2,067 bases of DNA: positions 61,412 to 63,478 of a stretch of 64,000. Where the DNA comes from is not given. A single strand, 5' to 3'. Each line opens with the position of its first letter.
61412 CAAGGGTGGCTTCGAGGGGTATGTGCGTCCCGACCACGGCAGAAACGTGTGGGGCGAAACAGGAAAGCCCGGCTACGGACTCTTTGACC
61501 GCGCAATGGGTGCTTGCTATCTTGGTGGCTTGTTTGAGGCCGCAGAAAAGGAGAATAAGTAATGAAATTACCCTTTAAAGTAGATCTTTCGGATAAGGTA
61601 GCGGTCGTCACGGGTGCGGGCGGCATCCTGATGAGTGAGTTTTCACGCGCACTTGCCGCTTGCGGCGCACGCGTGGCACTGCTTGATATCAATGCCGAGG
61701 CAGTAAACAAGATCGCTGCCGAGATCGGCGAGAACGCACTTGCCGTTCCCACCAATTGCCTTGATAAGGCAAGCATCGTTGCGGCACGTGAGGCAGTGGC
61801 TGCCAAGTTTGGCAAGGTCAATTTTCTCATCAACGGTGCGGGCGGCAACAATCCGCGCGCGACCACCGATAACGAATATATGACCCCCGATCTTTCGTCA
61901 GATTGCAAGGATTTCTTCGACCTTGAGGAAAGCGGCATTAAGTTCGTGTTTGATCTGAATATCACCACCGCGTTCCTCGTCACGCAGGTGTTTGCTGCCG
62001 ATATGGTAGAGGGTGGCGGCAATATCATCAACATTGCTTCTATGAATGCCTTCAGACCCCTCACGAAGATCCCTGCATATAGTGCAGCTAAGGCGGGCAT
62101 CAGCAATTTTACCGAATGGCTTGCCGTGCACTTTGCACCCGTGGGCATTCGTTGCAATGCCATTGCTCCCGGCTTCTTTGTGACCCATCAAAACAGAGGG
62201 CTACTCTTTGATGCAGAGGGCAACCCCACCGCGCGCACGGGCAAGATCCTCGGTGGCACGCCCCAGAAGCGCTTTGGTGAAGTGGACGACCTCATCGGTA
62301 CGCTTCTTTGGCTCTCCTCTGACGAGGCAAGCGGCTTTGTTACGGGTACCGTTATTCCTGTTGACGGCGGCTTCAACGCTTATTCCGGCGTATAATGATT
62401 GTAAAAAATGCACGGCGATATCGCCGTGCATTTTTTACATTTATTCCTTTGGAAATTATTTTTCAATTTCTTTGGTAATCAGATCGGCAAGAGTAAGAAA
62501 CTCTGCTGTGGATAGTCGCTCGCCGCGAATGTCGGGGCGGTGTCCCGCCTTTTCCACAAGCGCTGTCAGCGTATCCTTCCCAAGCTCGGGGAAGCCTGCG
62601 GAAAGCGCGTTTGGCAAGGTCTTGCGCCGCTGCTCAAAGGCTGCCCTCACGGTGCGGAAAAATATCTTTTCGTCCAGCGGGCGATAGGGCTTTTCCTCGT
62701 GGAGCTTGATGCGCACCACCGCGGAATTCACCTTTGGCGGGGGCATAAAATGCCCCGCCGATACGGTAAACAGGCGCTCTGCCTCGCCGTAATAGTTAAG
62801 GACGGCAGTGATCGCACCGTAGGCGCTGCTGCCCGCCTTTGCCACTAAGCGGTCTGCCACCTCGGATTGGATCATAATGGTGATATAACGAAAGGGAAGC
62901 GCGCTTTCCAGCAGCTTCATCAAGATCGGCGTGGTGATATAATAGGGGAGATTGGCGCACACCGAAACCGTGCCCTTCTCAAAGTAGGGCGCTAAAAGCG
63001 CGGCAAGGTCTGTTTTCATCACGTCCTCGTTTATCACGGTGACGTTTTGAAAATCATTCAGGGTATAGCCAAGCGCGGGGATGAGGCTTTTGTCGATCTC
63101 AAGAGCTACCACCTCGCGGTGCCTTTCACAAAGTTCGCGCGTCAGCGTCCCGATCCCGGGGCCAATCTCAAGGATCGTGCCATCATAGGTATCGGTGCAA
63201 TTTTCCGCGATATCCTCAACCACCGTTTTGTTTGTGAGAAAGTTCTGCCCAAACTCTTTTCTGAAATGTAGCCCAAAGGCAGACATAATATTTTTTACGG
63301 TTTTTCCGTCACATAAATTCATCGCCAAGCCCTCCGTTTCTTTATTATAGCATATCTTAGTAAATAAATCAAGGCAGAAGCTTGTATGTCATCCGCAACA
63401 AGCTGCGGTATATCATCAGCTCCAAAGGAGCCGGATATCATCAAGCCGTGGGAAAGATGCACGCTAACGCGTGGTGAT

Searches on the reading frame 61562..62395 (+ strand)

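Call 62: search_protein_families(library=pfam, proteins=[window:61562-62395:+], max_evalue=0.00001)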
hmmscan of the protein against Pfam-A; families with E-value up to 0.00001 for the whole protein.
window:61562-62395:+ (277 aa): 2 families
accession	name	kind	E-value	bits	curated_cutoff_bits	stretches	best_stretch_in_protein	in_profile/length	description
PF13561.12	adh_short_C2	-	2.1e-40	139.2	27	1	28-272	13-236/236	Enoyl-(Acyl carrier protein) reductase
PF00106.31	adh_short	-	3.5e-39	134.8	26.6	1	12-211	1-187/195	short chain dehydrogenase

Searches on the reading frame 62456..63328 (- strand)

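Call 62: search_protein_families(library=pfam, proteins=[window:62456-63328:-], max_evalue=0.00001)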
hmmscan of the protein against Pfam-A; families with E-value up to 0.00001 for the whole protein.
window:62456-63328:- (290 aa): 1 family
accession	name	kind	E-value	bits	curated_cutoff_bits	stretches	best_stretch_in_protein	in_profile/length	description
PF00398.26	RrnaAD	-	5.3e-60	203.2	24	1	21-283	3-260/263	Ribosomal RNA adenine dimethylase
